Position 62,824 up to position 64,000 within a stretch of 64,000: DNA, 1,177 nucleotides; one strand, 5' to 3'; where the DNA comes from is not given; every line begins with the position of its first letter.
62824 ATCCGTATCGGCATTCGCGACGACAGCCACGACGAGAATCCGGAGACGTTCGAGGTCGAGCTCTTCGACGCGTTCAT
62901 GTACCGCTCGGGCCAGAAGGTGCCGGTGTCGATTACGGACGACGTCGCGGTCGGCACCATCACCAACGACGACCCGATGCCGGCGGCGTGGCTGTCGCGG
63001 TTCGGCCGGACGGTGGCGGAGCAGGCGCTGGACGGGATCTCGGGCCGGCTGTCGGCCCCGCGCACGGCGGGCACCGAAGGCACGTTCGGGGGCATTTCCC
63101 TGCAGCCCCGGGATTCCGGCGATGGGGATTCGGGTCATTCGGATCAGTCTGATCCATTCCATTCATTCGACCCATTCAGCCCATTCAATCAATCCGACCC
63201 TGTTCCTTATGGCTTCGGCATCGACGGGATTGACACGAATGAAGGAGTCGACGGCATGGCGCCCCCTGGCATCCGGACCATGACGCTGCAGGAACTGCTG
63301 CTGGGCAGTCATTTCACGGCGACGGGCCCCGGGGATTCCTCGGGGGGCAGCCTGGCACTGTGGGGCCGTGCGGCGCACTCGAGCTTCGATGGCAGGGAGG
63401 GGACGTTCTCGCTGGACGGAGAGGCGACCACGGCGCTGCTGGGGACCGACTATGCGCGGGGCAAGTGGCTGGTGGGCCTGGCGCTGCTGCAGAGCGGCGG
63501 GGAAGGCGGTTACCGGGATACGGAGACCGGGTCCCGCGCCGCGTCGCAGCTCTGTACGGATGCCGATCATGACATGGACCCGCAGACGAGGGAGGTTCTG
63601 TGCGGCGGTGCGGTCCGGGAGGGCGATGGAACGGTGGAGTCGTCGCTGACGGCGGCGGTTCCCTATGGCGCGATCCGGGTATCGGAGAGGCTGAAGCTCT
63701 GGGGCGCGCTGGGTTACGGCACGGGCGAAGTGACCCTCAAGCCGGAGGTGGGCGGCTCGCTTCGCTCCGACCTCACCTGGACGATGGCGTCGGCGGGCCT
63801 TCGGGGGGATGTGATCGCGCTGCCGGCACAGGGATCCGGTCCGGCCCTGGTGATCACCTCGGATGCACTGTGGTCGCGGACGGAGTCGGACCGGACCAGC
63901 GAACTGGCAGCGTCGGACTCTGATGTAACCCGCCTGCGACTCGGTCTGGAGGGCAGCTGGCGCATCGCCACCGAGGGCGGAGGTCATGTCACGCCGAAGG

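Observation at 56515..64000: Unlisted >2,460-codon ORF: giant Calx-beta-repeat autotransporter in a high-GC block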

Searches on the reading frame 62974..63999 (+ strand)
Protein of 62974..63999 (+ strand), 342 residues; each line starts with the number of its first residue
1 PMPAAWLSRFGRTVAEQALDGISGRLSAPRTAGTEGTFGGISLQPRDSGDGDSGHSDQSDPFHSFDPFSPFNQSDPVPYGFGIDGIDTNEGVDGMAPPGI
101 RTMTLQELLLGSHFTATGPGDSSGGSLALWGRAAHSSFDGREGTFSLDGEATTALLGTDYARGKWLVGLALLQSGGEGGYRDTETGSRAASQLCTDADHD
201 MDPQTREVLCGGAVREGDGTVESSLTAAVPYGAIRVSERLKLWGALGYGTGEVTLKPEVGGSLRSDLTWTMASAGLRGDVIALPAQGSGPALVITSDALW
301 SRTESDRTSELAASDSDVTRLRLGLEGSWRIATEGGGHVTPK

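Call 7: search_protein_families(library=pfam, proteins=[window:62974-63999:+], max_evalue=10)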
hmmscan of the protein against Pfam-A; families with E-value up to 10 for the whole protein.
window:62974-63999:+ (342 aa): 0 families

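Call 9: find_homologous_proteins(query=window:62974-63999:+)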
Query window:62974-63999:+ (342 aa): 290 proteins with E <= 0.001 among 8000 candidates; the best 120 are listed.
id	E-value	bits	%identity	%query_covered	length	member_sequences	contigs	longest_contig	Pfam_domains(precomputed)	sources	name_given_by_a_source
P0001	5.1e-110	386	58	100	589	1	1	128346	-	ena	-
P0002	5.4e-107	376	59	98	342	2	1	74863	-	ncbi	-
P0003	6.1e-105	369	54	100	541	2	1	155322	-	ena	-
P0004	2.9e-103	364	57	98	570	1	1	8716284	-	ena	-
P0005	3.9e-102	360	72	70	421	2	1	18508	-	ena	-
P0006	7.1e-102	359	56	100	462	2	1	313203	-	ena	-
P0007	5.3e-101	356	55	100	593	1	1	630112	-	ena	-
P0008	3.4e-100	354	51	100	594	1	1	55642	-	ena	-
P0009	3.5e-100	354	56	100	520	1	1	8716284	-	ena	-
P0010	1.2e-99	352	72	70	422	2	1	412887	PF03797.26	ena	-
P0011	1.7e-98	348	72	70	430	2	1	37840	-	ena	-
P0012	9.2e-97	342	68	71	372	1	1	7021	-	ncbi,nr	ncbi:MAG: autotransporter outer membrane beta-barrel domain-containing protein [Gammaproteobacteria 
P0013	5.6e-96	340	69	71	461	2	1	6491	-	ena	-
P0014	6.2e-95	336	70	70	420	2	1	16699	-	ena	-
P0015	8.0e-95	336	70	70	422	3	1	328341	PF03797.26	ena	-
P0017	2.4e-92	328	70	69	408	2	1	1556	PF03797.26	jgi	-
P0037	1.8e-80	289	51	100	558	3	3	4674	-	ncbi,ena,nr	ncbi:MAG: autotransporter outer membrane beta-barrel domain-containing protein [Rhodospirillaceae ba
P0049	3.9e-72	261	58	68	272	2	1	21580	PF03797.26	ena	-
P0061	2.2e-63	233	55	66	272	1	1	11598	PF03797.26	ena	-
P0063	3.5e-62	229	62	55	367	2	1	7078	PF03797.26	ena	-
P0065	9.0e-62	227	63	55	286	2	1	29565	PF03797.26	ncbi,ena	-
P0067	1.1e-61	227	43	99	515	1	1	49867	PF03797.26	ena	-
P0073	2.2e-58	216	73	42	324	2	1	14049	PF03797.26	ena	-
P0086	2.0e-54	203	61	48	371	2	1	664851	PF13505.13,PF03797.26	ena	-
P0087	3.8e-54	202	45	70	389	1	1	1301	PF03797.26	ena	-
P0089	4.9e-54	202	38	99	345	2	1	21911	PF03797.26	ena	-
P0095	5.6e-53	198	58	55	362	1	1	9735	PF03797.26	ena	-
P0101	1.8e-51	193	59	54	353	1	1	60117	PF03797.26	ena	-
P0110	3.4e-49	186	61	45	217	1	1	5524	PF03797.26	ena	-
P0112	5.3e-48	182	38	100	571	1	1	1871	PF03160.21,PF03797.26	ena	-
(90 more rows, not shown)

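Call 10: search_protein_families(library=pfam, proteins=[P0001, P0003, P0004, P0007, P0008, P0010, P0012, P0037], max_evalue=0.1)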
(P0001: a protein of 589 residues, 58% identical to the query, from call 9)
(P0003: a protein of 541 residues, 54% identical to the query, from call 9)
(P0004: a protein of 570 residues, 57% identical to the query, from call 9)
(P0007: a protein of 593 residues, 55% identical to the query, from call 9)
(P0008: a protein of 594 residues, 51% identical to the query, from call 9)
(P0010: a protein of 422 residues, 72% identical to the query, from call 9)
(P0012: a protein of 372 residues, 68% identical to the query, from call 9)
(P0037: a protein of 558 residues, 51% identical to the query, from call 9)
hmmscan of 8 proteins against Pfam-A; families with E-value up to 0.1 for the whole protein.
P0001 (589 aa): 0 families

P0003 (541 aa): 0 families

P0004 (570 aa): 0 families

P0007 (593 aa): 1 family
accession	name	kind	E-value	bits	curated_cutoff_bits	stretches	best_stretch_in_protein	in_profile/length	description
PF03160.20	Calx-beta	-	0.059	13.8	27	0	2-36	64-98/119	Calx-beta domain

P0008 (594 aa): 0 families

P0010 (422 aa): 1 family
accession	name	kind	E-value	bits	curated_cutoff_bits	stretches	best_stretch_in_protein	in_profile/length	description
PF03797.25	Autotransporter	-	6.6e-09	36.3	26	1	27-250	1-207/255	Autotransporter beta-domain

P0012 (372 aa): 1 family
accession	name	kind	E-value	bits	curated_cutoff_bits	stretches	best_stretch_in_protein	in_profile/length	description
PF13505.12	OMP_b-brl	-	0.092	13.3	28.7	0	306-347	34-74/175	Outer membrane protein beta-barrel domain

P0037 (558 aa): 0 families

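Call 15: find_encoding_contigs(protein=P0001, flank=10000, max_places=2)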
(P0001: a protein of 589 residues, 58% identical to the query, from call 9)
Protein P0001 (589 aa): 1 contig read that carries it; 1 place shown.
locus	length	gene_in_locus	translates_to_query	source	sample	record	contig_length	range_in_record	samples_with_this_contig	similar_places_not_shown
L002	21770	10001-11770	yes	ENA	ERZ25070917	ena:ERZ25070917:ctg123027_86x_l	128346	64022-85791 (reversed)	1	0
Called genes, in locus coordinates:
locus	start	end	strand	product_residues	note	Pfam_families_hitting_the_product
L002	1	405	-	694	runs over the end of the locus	PF00270:DEAD, PF04851:ResIII, PF00271:Helicase_C, PF19833:RecG_dom3_C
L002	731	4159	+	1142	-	PF17757:UvrB_inter, PF21132:MFD_D3 (faint), PF02559:CarD_TRCF_RID, PF00270:DEAD, PF04851:ResIII, PF00271:Helicase_C, PF22590:Cas3-like_C_2 (faint), PF03461:TRCF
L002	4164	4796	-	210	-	PF01323:DSBA, PF13462:Thioredoxin_4 (faint)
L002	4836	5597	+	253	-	PF23441:SDR (faint), PF00106:adh_short, PF08659:KR, PF13561:adh_short_C2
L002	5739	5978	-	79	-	-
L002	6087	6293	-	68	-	-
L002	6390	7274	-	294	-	PF00078:RVT_1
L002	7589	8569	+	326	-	PF20340:DUF6635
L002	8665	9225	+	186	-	PF13701:DDE_Tnp_1_4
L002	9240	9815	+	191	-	-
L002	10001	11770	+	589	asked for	-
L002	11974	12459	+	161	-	PF03160:Calx-beta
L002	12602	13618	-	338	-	PF20586:DUF6788 (faint), PF12281:NTP_transf_8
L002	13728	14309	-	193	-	PF00581:Rhodanese (weak)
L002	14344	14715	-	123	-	-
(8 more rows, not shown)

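Call 36: search_protein_families(library=ncbifam, proteins=[P0010, P0012, P0037], max_evalue=10)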
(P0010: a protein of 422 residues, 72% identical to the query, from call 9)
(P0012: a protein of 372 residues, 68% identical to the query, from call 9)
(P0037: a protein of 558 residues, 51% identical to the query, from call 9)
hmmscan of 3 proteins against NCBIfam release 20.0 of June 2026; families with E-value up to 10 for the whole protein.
P0010 (422 aa): 2 families
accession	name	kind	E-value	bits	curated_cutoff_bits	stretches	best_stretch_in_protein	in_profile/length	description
TIGR01414.1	autotrans_barl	domain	0.00018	20.7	16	2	18-82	162-227/432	autotransporter outer membrane beta-barrel domain-containing protein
NF002936.2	PRK03580.1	equivalog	0.06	12.7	500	1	360-398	41-81/261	crotonobetainyl-CoA hydratase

P0012 (372 aa): 1 family
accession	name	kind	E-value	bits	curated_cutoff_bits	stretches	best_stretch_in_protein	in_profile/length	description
TIGR01414.1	autotrans_barl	domain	0.00087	18.4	16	2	67-147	155-224/432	autotransporter outer membrane beta-barrel domain-containing protein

P0037 (558 aa): 1 family
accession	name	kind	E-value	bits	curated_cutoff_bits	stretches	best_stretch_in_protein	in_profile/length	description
TIGR01414.1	autotrans_barl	domain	1.6e-06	27.5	16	2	159-225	155-224/432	autotransporter outer membrane beta-barrel domain-containing protein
